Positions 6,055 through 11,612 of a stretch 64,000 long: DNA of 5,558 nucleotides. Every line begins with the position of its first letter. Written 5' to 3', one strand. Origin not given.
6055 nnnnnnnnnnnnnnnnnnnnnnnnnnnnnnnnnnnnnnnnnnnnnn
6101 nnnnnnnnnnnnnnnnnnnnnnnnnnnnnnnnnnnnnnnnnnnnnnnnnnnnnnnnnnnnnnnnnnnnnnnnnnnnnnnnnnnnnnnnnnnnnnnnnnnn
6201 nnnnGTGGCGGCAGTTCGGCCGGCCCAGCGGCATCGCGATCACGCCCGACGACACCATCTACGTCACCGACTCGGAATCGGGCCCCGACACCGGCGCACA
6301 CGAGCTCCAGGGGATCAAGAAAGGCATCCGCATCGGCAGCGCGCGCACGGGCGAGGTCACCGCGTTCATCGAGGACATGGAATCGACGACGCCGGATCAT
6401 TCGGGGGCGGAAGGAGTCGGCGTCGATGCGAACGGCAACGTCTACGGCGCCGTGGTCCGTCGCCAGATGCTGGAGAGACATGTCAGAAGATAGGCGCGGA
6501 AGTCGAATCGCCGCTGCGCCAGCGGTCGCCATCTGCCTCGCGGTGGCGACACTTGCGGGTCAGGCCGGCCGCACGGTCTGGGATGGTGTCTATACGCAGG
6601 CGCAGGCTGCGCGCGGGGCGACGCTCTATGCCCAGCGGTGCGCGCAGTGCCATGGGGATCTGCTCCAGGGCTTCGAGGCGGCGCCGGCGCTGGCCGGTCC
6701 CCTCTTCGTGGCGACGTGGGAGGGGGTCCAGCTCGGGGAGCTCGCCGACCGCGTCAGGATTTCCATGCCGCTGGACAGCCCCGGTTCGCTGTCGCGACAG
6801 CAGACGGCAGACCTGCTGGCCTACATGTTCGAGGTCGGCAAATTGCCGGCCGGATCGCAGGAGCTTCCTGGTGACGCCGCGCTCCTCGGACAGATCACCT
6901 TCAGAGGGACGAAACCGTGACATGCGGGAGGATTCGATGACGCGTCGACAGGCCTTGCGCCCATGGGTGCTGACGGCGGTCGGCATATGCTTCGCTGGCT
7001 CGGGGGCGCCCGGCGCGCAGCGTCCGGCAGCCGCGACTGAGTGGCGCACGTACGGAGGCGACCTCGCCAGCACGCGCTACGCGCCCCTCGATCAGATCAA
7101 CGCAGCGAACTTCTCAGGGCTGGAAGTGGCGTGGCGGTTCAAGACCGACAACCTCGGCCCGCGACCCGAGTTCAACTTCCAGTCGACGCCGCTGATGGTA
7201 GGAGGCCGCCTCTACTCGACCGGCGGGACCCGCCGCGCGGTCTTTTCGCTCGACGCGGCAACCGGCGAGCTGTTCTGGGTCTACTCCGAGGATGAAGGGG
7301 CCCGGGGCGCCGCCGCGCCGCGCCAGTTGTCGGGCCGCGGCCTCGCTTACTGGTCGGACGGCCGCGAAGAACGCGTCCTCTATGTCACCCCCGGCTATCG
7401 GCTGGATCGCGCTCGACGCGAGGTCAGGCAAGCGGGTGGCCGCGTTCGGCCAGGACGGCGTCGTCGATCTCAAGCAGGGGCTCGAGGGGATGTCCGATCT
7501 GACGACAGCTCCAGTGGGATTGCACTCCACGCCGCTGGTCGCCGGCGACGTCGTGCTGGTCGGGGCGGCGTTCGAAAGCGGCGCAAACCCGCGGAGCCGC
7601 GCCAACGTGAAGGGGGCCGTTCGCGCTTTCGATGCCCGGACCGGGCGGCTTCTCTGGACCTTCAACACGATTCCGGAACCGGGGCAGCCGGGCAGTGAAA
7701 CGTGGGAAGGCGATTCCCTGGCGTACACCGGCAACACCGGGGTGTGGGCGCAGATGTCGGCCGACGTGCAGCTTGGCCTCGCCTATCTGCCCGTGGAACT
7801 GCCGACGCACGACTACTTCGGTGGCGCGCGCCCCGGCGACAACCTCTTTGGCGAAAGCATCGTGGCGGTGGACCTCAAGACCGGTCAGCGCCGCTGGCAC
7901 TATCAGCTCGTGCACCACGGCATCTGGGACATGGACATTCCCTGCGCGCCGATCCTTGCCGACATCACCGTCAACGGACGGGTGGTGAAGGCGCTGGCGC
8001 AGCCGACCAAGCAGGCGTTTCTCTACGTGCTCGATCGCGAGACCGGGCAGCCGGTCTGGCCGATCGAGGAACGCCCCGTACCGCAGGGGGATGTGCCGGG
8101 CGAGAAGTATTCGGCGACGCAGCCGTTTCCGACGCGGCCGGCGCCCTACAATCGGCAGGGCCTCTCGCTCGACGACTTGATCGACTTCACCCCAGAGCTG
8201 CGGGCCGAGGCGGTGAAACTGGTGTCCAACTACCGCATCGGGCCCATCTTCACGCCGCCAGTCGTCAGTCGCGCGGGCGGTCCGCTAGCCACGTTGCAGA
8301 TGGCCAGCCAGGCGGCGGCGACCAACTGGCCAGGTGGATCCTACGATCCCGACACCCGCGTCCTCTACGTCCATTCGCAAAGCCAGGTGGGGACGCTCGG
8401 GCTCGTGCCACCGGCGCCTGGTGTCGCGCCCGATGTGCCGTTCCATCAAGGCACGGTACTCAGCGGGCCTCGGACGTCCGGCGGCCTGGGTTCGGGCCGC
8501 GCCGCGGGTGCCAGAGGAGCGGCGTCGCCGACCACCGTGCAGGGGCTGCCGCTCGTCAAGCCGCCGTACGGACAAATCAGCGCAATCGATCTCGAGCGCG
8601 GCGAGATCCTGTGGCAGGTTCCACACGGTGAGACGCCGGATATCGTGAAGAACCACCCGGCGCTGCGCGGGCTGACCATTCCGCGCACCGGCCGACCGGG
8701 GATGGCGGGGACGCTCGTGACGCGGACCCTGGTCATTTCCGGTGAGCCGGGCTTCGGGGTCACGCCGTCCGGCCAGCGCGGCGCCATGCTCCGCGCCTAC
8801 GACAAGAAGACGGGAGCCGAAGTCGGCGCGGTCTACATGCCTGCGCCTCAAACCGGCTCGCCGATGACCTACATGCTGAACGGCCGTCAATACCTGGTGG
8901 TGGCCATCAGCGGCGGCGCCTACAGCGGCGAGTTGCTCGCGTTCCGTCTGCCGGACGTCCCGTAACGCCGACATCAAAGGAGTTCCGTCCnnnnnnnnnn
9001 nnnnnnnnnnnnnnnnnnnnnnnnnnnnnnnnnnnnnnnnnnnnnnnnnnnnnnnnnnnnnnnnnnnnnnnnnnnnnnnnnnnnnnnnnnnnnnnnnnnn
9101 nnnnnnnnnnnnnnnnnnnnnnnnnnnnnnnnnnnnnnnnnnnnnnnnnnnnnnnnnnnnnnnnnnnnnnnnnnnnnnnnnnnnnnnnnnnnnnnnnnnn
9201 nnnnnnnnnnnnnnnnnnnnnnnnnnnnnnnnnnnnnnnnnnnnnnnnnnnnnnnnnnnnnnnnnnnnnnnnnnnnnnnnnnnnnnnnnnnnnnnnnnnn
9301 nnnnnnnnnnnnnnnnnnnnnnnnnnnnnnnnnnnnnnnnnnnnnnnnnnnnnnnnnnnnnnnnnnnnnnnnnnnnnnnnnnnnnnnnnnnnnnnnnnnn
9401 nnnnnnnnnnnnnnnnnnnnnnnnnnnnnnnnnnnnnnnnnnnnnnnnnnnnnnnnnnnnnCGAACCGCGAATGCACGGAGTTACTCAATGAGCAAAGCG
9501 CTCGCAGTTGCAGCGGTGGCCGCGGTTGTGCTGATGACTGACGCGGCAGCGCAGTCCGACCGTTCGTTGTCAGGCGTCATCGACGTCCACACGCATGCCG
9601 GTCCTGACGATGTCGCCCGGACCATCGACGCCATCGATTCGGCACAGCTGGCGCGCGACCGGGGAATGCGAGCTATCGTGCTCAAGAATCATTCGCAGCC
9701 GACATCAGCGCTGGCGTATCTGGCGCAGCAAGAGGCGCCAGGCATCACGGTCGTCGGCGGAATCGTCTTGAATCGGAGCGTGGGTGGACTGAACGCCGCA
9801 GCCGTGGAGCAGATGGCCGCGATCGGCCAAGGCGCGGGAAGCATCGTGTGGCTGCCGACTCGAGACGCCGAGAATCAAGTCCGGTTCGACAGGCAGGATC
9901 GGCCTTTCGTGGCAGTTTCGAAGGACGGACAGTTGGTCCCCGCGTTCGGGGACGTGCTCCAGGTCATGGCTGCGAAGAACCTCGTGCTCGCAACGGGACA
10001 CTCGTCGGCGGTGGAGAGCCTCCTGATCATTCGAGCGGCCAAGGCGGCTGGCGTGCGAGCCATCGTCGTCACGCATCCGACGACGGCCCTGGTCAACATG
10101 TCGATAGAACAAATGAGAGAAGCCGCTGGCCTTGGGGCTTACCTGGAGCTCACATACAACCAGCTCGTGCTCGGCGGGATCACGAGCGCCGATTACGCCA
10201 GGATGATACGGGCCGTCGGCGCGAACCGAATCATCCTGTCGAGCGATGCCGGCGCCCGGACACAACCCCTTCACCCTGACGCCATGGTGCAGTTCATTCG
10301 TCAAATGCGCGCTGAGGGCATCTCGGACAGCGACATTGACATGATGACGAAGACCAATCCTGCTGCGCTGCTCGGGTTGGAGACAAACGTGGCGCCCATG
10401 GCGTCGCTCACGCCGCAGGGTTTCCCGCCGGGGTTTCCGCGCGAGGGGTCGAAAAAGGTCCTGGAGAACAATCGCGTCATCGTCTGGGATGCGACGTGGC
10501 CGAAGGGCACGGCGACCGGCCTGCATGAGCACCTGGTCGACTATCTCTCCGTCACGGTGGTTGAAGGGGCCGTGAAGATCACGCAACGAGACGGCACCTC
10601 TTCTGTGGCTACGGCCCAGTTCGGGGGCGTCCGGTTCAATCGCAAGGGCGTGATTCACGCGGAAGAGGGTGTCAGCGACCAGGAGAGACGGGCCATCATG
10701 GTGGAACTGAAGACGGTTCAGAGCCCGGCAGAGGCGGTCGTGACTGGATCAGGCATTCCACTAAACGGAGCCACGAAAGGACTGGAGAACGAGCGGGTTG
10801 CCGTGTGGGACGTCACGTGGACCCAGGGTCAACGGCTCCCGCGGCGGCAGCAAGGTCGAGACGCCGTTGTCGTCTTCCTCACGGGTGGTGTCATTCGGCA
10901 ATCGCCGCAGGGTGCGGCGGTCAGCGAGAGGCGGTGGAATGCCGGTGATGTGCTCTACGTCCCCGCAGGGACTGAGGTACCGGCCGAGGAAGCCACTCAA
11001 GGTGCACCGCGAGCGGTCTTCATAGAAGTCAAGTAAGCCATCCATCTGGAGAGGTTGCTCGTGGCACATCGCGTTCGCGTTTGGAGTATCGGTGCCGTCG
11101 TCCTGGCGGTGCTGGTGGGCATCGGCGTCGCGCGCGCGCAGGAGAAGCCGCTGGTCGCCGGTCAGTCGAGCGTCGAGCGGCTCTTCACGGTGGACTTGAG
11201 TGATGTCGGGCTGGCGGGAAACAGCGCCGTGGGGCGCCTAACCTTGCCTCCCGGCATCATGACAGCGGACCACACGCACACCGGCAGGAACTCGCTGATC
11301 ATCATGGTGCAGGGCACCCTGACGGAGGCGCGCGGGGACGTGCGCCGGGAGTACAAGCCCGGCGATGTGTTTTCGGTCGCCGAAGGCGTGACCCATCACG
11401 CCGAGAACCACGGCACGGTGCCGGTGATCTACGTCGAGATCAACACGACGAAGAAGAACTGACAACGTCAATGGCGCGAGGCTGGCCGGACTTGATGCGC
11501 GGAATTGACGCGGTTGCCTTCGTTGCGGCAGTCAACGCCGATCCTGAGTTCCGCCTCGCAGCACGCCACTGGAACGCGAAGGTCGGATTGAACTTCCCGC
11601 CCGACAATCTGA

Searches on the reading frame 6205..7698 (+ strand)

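Call 37: search_protein_families(library=pfam, proteins=[window:6205-7698:+], max_evalue=0.00001)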
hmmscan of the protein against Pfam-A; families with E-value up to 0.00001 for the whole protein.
window:6205-7698:+ (497 aa): 1 family
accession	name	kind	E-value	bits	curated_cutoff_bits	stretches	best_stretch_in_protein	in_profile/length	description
PF01011.28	PQQ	-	5.3e-29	101.8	26.7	1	280-400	1-126/595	Glucose/ethanol/alcohol dehydrogenase, beta-propeller domain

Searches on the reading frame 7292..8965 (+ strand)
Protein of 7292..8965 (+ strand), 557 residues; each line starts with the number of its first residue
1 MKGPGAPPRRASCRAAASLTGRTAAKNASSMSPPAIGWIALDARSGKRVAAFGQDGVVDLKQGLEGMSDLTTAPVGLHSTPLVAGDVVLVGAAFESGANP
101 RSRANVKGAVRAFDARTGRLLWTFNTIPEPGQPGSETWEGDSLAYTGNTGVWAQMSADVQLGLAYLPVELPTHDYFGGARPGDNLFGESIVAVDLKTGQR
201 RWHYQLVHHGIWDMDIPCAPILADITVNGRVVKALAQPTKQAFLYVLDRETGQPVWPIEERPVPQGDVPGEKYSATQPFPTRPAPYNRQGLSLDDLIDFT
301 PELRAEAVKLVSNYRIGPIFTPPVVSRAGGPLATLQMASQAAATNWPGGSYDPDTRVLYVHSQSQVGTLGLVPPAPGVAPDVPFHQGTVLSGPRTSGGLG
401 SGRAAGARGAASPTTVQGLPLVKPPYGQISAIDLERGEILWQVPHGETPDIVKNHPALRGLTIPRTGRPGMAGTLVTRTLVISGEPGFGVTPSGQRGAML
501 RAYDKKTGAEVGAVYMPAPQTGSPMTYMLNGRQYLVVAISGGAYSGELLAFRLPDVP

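Call 36: search_protein_families(library=pfam, proteins=[window:7292-8965:+], max_evalue=0.00001)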
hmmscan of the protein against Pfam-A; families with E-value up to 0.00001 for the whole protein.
window:7292-8965:+ (557 aa): 2 families
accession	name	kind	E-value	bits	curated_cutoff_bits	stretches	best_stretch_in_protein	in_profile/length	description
PF01011.28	PQQ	-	1.8e-148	496.4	26.7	1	12-534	97-594/595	Glucose/ethanol/alcohol dehydrogenase, beta-propeller domain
PF13360.13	PQQ_2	-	5.6e-13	49.5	27.6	1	36-256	25-193/233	Outer membrane protein assembly factor BamB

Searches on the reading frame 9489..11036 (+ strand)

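Call 36: search_protein_families(library=pfam, proteins=[window:9489-11036:+], max_evalue=0.00001)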
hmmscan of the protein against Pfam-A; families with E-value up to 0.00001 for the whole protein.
window:9489-11036:+ (515 aa): 1 family
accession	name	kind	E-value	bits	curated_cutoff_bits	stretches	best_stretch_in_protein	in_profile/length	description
PF19799.5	DUF6282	-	2e-60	204.3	26.8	1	29-220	1-196/196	Family of unknown function (DUF6282)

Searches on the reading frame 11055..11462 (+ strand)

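Call 36: search_protein_families(library=pfam, proteins=[window:11055-11462:+], max_evalue=0.00001)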
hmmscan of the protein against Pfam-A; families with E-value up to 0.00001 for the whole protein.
window:11055-11462:+ (135 aa): 2 families
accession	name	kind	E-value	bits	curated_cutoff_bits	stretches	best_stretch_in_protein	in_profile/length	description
PF07883.17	Cupin_2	-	4e-11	42.9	27.2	1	61-129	2-69/70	Cupin domain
PF00190.28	Cupin_1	-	1.7e-06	28.1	22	1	56-134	33-118/151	Cupin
